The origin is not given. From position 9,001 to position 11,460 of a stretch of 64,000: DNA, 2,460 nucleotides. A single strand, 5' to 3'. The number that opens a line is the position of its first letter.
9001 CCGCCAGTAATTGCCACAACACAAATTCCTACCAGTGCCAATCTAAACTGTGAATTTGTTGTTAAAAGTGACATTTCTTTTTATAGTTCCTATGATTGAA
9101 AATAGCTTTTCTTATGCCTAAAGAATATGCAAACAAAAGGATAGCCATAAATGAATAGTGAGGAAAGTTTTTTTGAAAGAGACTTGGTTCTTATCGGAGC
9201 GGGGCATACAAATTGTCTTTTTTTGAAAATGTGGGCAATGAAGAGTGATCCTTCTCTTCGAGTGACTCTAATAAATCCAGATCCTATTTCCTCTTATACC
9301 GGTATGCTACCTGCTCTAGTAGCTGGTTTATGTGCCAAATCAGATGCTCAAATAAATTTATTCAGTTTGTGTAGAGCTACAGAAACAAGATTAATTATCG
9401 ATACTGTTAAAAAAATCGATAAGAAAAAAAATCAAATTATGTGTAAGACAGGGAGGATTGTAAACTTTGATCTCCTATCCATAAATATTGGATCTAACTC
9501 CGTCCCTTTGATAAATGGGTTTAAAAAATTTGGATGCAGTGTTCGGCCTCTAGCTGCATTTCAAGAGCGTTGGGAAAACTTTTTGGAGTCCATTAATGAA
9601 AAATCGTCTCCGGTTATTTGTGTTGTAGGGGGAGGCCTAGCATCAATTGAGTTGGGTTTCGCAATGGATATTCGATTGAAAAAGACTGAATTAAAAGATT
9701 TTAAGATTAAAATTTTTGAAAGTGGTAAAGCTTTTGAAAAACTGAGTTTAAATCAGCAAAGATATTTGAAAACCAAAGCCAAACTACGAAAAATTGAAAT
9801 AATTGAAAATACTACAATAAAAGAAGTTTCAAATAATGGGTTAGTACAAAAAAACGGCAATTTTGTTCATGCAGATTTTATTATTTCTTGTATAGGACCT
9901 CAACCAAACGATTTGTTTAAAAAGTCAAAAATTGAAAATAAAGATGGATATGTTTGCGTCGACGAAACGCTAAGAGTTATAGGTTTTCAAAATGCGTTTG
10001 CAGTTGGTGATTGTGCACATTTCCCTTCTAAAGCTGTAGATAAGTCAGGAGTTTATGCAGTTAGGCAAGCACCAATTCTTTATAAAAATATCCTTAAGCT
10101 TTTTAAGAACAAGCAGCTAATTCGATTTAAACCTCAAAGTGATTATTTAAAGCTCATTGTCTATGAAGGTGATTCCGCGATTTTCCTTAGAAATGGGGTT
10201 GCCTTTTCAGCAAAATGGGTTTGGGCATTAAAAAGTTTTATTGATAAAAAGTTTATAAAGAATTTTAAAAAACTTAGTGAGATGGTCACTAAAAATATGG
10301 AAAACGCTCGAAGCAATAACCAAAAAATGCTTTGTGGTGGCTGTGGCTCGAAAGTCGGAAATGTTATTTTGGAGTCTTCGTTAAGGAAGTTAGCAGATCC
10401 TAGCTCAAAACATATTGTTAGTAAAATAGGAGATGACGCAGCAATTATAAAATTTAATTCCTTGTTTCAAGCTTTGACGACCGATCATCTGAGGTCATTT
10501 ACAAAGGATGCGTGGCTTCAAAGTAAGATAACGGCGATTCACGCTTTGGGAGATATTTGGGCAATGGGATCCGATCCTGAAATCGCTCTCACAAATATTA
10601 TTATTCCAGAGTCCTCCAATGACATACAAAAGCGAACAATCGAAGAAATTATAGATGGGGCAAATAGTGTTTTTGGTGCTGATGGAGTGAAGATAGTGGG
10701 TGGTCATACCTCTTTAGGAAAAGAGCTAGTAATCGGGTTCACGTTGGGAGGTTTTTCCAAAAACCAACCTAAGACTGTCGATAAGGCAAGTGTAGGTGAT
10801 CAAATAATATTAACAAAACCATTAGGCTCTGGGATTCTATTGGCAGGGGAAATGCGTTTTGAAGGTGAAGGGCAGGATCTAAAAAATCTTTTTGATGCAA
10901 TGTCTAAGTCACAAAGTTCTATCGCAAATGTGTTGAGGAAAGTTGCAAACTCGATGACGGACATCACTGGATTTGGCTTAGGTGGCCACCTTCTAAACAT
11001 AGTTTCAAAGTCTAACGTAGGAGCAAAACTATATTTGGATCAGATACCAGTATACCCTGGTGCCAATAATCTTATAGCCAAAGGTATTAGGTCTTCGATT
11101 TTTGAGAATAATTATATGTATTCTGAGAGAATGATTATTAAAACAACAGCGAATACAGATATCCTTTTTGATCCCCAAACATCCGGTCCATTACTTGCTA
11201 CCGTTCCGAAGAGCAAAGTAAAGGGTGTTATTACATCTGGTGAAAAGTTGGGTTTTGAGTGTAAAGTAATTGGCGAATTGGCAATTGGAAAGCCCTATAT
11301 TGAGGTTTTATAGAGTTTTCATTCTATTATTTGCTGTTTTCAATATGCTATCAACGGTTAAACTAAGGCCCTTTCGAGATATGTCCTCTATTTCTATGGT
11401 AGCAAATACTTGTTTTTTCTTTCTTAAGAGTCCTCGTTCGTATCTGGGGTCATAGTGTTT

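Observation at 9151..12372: Selenium module: SelD fused to a flavoprotein disulfide-reductase domain, interlocked tail-to-tail with tRNA 2-selenouridine synthase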

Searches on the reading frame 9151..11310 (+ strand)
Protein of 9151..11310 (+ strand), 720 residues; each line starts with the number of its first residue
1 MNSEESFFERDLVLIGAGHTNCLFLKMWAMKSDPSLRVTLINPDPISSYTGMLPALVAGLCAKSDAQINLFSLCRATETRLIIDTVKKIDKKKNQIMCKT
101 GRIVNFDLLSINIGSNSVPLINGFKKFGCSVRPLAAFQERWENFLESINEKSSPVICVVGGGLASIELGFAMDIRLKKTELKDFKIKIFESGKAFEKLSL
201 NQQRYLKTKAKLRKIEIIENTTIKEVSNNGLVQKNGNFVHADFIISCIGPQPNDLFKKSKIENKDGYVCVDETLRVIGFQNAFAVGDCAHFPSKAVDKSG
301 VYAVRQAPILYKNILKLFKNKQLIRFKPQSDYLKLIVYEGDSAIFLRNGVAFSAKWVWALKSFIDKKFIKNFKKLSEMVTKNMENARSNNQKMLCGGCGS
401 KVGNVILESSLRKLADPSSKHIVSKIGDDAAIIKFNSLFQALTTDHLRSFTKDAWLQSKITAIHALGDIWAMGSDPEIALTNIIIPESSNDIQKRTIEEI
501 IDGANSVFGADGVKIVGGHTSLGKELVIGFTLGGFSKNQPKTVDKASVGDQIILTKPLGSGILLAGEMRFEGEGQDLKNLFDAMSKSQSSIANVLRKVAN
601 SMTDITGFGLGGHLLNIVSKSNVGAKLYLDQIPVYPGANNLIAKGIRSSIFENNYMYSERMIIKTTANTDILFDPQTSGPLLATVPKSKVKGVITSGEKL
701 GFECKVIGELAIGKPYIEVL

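Call 4: search_protein_families(library=pfam, proteins=[window:9151-11310:+], max_evalue=0.01)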
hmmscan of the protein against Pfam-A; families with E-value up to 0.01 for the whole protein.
window:9151-11310:+ (720 aa): 3 families
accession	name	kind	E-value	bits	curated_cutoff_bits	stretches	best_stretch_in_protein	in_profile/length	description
PF07992.20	Pyr_redox_2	-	4.4e-22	79.3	26.1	1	11-294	2-278/291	Pyridine nucleotide-disulphide oxidoreductase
PF02769.27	AIRS_C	-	1.3e-13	51.9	23.1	1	548-710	2-145/156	AIR synthase related protein, C-terminal domain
PF00586.29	AIRS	-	4.2e-13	50.1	24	1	427-532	1-108/112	AIR synthase related protein, N-terminal domain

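Call 5: search_protein_families(library=ncbifam, proteins=[window:9151-11310:+], max_evalue=0.01)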
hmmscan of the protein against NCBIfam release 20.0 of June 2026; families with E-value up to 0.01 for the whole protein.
window:9151-11310:+ (720 aa): 30 families (the best 25 are shown)
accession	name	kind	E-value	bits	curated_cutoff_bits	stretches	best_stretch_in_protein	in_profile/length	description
TIGR04369.1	fusion_not_SelD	hypoth_equivalog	8e-119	397.8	700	1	14-691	1-687/701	oxidoreductase/SelD-related fusion protein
TIGR03169.1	Nterm_to_SelD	hypoth_equivalog_domain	3.2e-105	352.5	310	1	11-372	1-365/365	pyridine nucleotide-disulfide oxidoreductase family protein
TIGR00476.1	selD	equivalog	3.9e-75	252.9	125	1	391-689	4-310/311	selenide, water dikinase SelD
NF002098.0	PRK00943.1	equivalog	3.5e-48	164.3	299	1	395-711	14-335/347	selenide, water dikinase SelD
NF010705.0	PRK14105.1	equivalog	3.2e-29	101.9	291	1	396-641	15-277/345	selenide, water dikinase SelD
TIGR01379.1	thiL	equivalog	5.1e-24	84.8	184.15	1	419-642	16-246/320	thiamine-phosphate kinase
NF049943.1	SQR_III_seleno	exception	2.9e-15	56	525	1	11-322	2-320/406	type III sulfide quinone reductase, selenoprotein subtype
NF004353.0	PRK05731.2-2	equivalog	8.5e-14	51.4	301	1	419-639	10-232/311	thiamine-phosphate kinase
NF004351.0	PRK05731.1-4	equivalog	2.8e-13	49.7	324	1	419-633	30-248/321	thiamine-phosphate kinase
NF007123.0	PRK09564.1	equivalog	3.1e-12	45.9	458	1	84-298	77-293/444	CoA-disulfide reductase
TIGR03385.1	CoA_CoA_reduc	equivalog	3.6e-12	45.8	578.8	1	85-298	78-292/439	CoA-disulfide reductase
NF003437.0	PRK04965.1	equivalog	4e-12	45.8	392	1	10-292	3-278/378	NADH:flavorubredoxin reductase NorW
TIGR03267.1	methan_mark_2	hypoth_equivalog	7.7e-12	44.9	365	1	415-633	32-247/323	methanogenesis marker 2 protein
NF046103.1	NOXase_Strep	equivalog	4e-11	42.6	600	1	76-299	67-291/442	H2O-forming NADH oxidase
NF004350.0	PRK05731.1-1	equivalog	1.7e-10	40.4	441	1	420-634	21-241/325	thiamine-phosphate kinase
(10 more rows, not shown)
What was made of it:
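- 9181..10266 (+): N-terminal flavoprotein domain (residues 11-372), a member of TIGR03169 'Nterm_to_SelD'. It has two Rossmann motifs: GAGHTN (family signature GxGHxH) at 9187-9216 and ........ at 9619-9654. GVYAVR at 10048-10065 replaces the NDH-2 AQxAxQ motif. TIGR03169 352.5 bits against a cutoff of 310 (call 5).
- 10321..11310 (+): SelD domain (residues 391-720), with AIRS and AIRS_C folds and all catalytic Asp motifs present (GDDAA, TTD, GDIWAMG, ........). TIGR00476 252.9 bits against a cutoff of 125 (call 5).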

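Call 9: find_homologous_proteins(query=window:9151-11310:+, max_evalue=1e-10)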
Query window:9151-11310:+ (720 aa): 3031 proteins with E <= 1e-10 among 8000 candidates; the best 120 are listed.
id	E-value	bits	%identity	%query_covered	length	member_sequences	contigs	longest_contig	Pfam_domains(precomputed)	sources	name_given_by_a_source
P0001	0.0e+0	1544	96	100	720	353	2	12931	PF07992.21,PF00586.30,PF02769.28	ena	-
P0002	0.0e+0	1520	94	100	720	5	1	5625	PF07992.21,PF00586.30,PF02769.28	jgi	-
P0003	0.0e+0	1360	83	100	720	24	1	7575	PF07992.21,PF00586.30,PF02769.28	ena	-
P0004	0.0e+0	1354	83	100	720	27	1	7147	PF07992.21,PF00586.30,PF02769.28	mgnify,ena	mgnify:FL=1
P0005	0.0e+0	1325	81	100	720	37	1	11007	PF07992.21,PF00586.30,PF02769.28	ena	-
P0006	0.0e+0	1322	80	100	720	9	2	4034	PF07992.21,PF00586.30,PF02769.28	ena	-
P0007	0.0e+0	1316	81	100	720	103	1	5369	PF07992.21,PF00586.30,PF02769.28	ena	-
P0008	0.0e+0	1290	78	100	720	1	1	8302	PF07992.21,PF00586.30,PF02769.28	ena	-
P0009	0.0e+0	1285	78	100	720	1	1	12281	PF07992.21,PF00586.30,PF02769.28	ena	-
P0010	0.0e+0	1284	78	100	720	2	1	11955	PF07992.21,PF00586.30,PF02769.28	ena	-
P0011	3.0e-263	893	56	100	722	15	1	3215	PF07992.21,PF00586.30,PF02769.28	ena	-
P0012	3.2e-261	887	56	99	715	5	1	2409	PF07992.21,PF00586.30,PF02769.28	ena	-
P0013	6.2e-257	873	54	100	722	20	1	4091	PF07992.21,PF00586.30,PF02769.28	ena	-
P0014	2.1e-256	871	55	100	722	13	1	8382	PF07992.21,PF00586.30,PF02769.28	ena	-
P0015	9.2e-256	869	55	100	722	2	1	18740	PF07992.21,PF00586.30,PF02769.28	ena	-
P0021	5.2e-163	562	40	99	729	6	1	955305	PF07992.21,PF00586.30,PF02769.28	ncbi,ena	-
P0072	1.0e-152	528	38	99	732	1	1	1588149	PF07992.21,PF00586.30,PF02769.28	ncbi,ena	-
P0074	1.2e-152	528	38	99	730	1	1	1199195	PF07992.21,PF00070.34,PF00586.30,PF02769.28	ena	-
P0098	1.5e-151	524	38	99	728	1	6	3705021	PF07992.21,PF00070.34,PF00586.30,PF02769.28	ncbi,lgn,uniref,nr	ncbi:pyridine nucleotide-disulphide oxidoreductase / selenide, water dikinase [Hyphomonas neptunium 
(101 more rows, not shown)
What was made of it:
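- Checked: More than 3000 database proteins match, and all but one of the 120 listed are about 710-750 aa and cover at least 93% of the query (call 9).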

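Call 14: search_solved_structures(query=window:9151-11310:+, max_evalue=0.001)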
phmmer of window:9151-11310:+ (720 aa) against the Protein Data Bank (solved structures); distinct sequences matched with E-value up to 0.001: 36.
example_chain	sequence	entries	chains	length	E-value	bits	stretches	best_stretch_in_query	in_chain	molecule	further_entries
2yye_A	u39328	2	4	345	5.4e-38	134.1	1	395-719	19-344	Selenide, water dikinase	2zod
2zau_A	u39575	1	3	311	8.9e-36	126.7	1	423-719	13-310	Selenide, water dikinase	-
3u0o_A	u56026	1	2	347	1.8e-31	112.5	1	395-711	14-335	Selenide, water dikinase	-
9pxk_C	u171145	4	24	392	9.1e-13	50.7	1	10-331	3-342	NADH dehydrogenase-like protein YjlD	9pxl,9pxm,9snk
9qrt_A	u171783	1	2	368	6e-12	48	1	87-343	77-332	FSP1 (tetrapod ancestor; L323A mutant) bound to FAD and NAD+ and compound 2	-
9ift_A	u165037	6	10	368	6.4e-12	47.9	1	87-342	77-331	FSP1 (tetrapod ancestor)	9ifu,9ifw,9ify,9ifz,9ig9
9hjt_F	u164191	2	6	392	2.3e-10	42.8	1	426-634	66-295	Selenide, water dikinase 1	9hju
3fd5_A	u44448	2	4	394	2.3e-10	42.8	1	426-634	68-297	Selenide, water dikinase 1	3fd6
7xpi_A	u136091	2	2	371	3.6e-10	42.1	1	87-334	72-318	Apoptosis inducing factor mitochondria associated 2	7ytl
4nwz_A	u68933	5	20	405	1.1e-09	40.5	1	12-375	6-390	FAD-dependent pyridine nucleotide-disulfide oxidoreductase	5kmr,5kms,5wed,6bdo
5kmp_A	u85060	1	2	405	2.2e-09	39.5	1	12-375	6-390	FAD-dependent pyridine nucleotide-disulfide oxidoreductase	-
5kmq_A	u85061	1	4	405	3.5e-09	38.8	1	12-330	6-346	FAD-dependent pyridine nucleotide-disulfide oxidoreductase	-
5cc8_A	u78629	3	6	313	4.5e-09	38.5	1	458-637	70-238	Thiamine-monophosphate kinase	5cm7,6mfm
5dd7_A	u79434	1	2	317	4.7e-09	38.4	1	458-637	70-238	Thiamine-monophosphate kinase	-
3h8i_A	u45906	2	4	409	1.2e-08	37.1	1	177-311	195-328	NADH oxidase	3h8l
5na1_A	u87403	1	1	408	5.1e-06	28.4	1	11-326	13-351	NADH dehydrogenase-like protein SAOUHSC_00878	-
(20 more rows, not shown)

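Call 15: find_related_loci(query=window:9151-11310:+, collection=genome_contigs, flank=10000)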
Query window:9151-11310:+ (720 aa) in genome_contigs; peptide patterns used: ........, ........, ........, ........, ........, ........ (x = any residue, [..] = any of these).
124 stretches matched a pattern; 23 encode a relative of the query (tblastn E <= 1e-3); 18 distinct loci.
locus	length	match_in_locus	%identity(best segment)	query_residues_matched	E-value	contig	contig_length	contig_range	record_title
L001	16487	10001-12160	96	1-720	0e+0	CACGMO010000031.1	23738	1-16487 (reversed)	uncultured Alphaproteobacteria bacterium isolate AG-422-M03 genome assembly, contig: AG-422-M03_NODE_31, whole genome sh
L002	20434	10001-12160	96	1-720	0e+0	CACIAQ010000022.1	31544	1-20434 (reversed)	uncultured Alphaproteobacteria bacterium isolate AG-430-P14 genome assembly, contig: AG-430-P14_NODE_22, whole genome sh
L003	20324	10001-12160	96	1-720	0e+0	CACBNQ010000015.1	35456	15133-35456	uncultured Alphaproteobacteria bacterium isolate AG-359-E17 genome assembly, contig: AG-359-E17_NODE_15, whole genome sh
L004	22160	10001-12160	96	1-720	0e+0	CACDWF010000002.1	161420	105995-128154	uncultured Alphaproteobacteria bacterium isolate AG-904-M20 genome assembly, contig: AG-904-M20_NODE_2, whole genome sho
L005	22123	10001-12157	96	1-720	0e+0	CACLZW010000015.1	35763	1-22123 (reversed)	MAG: uncultured Alphaproteobacteria bacterium isolate AG-918-C19 genome assembly, contig: AG-918-C19_NODE_15, whole geno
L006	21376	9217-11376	91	1-720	0e+0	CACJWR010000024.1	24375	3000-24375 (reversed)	MAG: uncultured Alphaproteobacteria bacterium isolate AG-916-E11 genome assembly, contig: AG-916-E11_NODE_24, whole geno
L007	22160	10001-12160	91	1-720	0e+0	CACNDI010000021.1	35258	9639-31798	MAG: uncultured Alphaproteobacteria bacterium isolate AG-892-M03 genome assembly, contig: AG-892-M03_NODE_21, whole geno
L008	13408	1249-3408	88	1-720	0e+0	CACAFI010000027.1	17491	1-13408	uncultured Alphaproteobacteria bacterium isolate AG-343-G05 genome assembly, contig: AG-343-G05_NODE_27, whole genome sh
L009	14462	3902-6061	83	1-720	0e+0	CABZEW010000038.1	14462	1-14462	MAG: uncultured Alphaproteobacteria bacterium isolate AG-337-E14 genome assembly, contig: AG-337-E14_NODE_38, whole geno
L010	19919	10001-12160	95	1-720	0e+0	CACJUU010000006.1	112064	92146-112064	MAG: uncultured Alphaproteobacteria bacterium isolate AG-916-C10 genome assembly, contig: AG-916-C10_NODE_6, whole genom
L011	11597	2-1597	96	189-720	0e+0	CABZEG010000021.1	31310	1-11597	MAG: uncultured Alphaproteobacteria bacterium isolate AG-895-K23 genome assembly, contig: AG-895-K23_NODE_21, whole geno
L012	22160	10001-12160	92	1-720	0e+0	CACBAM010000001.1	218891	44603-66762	uncultured Alphaproteobacteria bacterium isolate AG-899-B02 genome assembly, contig: AG-899-B02_NODE_1, whole genome sho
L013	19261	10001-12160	95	1-720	0e+0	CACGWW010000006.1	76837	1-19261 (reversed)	uncultured Alphaproteobacteria bacterium isolate AG-426-E23 genome assembly, contig: AG-426-E23_NODE_6, whole genome sho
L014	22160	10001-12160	95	1-720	0e+0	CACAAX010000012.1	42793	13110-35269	uncultured Alphaproteobacteria bacterium isolate AG-897-D05 genome assembly, contig: AG-897-D05_NODE_12, whole genome sh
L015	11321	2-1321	96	281-720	0e+0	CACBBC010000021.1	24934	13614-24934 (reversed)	uncultured Alphaproteobacteria bacterium isolate AG-899-C03 genome assembly, contig: AG-899-C03_NODE_21, whole genome sh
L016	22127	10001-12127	40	9-717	6e-171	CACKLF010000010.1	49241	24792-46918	MAG: uncultured Alphaproteobacteria bacterium isolate AG-453-O22 genome assembly, contig: AG-453-O22_NODE_10, whole geno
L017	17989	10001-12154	34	4-720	1e-137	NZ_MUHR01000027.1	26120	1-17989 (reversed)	Planktotalea arctica strain IMCC9565 9565_1_(paired)_trimmed_(paired)_contig_27, whole genome shotgun sequence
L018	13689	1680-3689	32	11-703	5e-108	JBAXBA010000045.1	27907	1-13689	MAG: Pseudomonadota bacterium isolate ELA155 MAG155_45, whole genome shotgun sequence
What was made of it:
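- On Selenouridine-only selenium trait (no Sec machinery in the genome): The single genome-collection scan had been used (call 15).
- Checked: The frame is real: tblastn matches cover residues 1-720 in 13 related single-cell genomes, with two more cut by a contig end (call 15).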

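Call 24: search_protein_families(library=pfam, proteins=[L017:7099-8694:+, L017:8814-9857:+, L017:13240-14166:+, L017:6036-6806:-, L016:7898-8767:-, L016:6895-7890:+, L016:13362-13940:-, L016:14106-14954:-, L016:5217-6734:-, L017:15115-16134:+], max_evalue=0.001)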
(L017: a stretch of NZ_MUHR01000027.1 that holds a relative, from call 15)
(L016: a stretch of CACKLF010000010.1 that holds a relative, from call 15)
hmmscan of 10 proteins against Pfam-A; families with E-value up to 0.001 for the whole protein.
L017:7099-8694:+ (532 aa): 1 family
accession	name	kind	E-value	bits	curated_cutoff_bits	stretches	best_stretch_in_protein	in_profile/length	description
PF01293.25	PEPCK_ATP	-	1.7e-214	713.3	26.5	1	22-484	2-463/465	Phosphoenolpyruvate carboxykinase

L017:8814-9857:+ (348 aa): 2 families
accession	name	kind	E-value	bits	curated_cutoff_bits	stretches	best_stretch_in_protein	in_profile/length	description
PF07143.17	CrtC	-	6e-56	190.2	22.5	1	55-223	1-168/168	CrtC N-terminal lipocalin domain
PF17186.10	Lipocalin_9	-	3.6e-40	137.6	26.2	1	226-348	1-131/131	Lipocalin-like domain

L017:13240-14166:+ (309 aa): 1 family
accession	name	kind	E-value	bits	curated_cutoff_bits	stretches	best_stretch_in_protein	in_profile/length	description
PF00795.27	CN_hydrolase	-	2.3e-16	60.3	23.2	1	12-226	2-210/256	Carbon-nitrogen hydrolase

L017:6036-6806:- (257 aa): 2 families
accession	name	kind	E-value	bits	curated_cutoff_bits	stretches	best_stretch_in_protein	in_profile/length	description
PF00072.30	Response_reg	-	2.4e-29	102.2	30.2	1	28-137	1-111/111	Response regulator receiver domain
PF00486.34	Trans_reg_C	-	5.4e-22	78.1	26.2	1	178-253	1-76/77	Transcriptional regulatory protein, C terminal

L016:7898-8767:- (290 aa): 1 family
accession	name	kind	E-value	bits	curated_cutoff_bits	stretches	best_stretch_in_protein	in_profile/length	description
PF00892.27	EamA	-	3.9e-18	66.5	28.2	2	5-135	5-134/135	EamA-like transporter family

L016:6895-7890:+ (332 aa): 1 family
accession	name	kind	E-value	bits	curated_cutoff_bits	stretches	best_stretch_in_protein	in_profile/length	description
PF00248.27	Aldo_ket_red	-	1.4e-59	202.1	24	1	16-308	2-288/291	Aldo/keto reductase family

L016:13362-13940:- (193 aa): 1 family
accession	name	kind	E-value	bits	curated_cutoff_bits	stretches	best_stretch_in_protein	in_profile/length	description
PF02632.19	BioY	-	1.1e-34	119.9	25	1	51-190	2-140/140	BioY family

L016:14106-14954:- (283 aa): 8 families
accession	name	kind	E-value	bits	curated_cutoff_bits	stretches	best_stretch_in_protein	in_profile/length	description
PF01209.24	Ubie_methyltran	-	7.5e-19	68.4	20.1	1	45-151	44-150/233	ubiE/COQ5 methyltransferase family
PF08241.18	Methyltransf_11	-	7.7e-19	68.6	21.2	1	54-152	2-95/95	Methyltransferase domain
PF13649.12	Methyltransf_25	-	1.4e-18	67.8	27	1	52-148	1-97/97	Methyltransferase domain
PF13847.12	Methyltransf_31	-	1.2e-16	61.1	27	1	49-164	4-123/145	Methyltransferase domain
PF08242.18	Methyltransf_12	-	1e-11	45.8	30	1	54-150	2-98/98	Methyltransferase domain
PF13489.12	Methyltransf_23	-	2.5e-07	31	27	1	47-210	21-163/164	Methyltransferase domain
PF05175.20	MTS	-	0.00018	21.6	23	1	41-121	24-102/170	Methyltransferase small domain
PF03848.20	TehB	-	0.00034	20.5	20.4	1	47-149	29-129/193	Tellurite resistance protein TehB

L016:5217-6734:- (506 aa): 2 families
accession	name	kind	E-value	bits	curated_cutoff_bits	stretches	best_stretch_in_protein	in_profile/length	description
PF00501.34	AMP-binding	-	3.2e-81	273.5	29.9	1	18-364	8-384/384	AMP-binding enzyme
PF13193.12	AMP-binding_C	-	3.9e-12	47.4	24.5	1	415-490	1-76/76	AMP-binding enzyme C-terminal domain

L017:15115-16134:+ (340 aa): 1 family
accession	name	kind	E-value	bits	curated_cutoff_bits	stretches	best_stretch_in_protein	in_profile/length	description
PF10150.14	RNase_E_G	-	1.7e-33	116.7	25.5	2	209-330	143-269/270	Ribonuclease E/G family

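Call 41: predict_structure(alignment_id=A2)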
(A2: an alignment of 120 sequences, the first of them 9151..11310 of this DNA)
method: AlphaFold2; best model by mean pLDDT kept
length: 720 residues; sequences in the alignment: 120
mean_pLDDT: 89.7   pTM: 0.90
mean pLDDT of the five models: 89.7, 89.2, 89.0, 88.7, 88.4
residues with pLDDT >= 90: 502; 70-90: 175; 50-70: 27; < 50: 16
segments of 3 or more residues with pLDDT < 50: 1-4, 292-299, 388-391
pLDDT, mean of each block of 10 residues (from residue 1): 62 94 93 91 90 89 88 94 96 96 96 75 92 83 90 92 92 91 94 91 96 96 94 95 88 82 82 91 84 48 84 91 87 86 92 95 91 86 59 66 78 82 80 90 92 96 96 94 95 96 96 95 93 92 94 97 92 94 96 96 93 95 97 95 89 91 90 94 98 97 96 95
secondary structure, 60 per line:
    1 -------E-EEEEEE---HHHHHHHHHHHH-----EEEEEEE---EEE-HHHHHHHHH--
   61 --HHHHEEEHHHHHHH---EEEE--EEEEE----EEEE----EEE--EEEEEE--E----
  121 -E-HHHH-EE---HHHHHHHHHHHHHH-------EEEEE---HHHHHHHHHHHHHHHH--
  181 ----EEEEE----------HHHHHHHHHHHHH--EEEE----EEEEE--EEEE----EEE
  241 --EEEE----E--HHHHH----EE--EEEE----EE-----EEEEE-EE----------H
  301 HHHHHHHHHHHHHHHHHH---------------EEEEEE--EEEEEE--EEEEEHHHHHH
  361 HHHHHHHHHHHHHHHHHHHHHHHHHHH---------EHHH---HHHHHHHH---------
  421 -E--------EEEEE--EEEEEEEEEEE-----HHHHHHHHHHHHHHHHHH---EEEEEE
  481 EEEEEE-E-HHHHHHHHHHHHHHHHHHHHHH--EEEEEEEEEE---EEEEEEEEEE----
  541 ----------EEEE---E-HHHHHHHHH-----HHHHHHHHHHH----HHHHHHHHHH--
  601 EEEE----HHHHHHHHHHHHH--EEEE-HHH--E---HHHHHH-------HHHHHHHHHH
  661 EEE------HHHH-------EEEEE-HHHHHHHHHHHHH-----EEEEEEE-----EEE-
elements in order (helices of 4 or more, strands of 3 or more residues): E10-15 H19-30 E36-42 E46-48 H50-58 H63-66 E67-69 H70-76 E80-83 E86-90 E95-98 E103-105 E108-113 H124-127 H134-147 E155-159 H163-178 E185-189 H200-212 E215-218 E223-227 E230-233 E238-240 E243-246 H254-258 E267-270 E282-286 H300-318 E334-339 E342-347 E350-354 H355-387 H404-411 E431-435 E438-448 H454-471 E475-486 H490-511 E514-523 E527-536 E551-554 H560-568 H574-584 H589-598 E601-604 H609-621 E624-627 H638-643 H651-660 E661-663 H670-673 E681-685 H687-699 E705-711 E717-719
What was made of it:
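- The loop itself is modelled with low confidence (pLDDT about 66; call 41).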
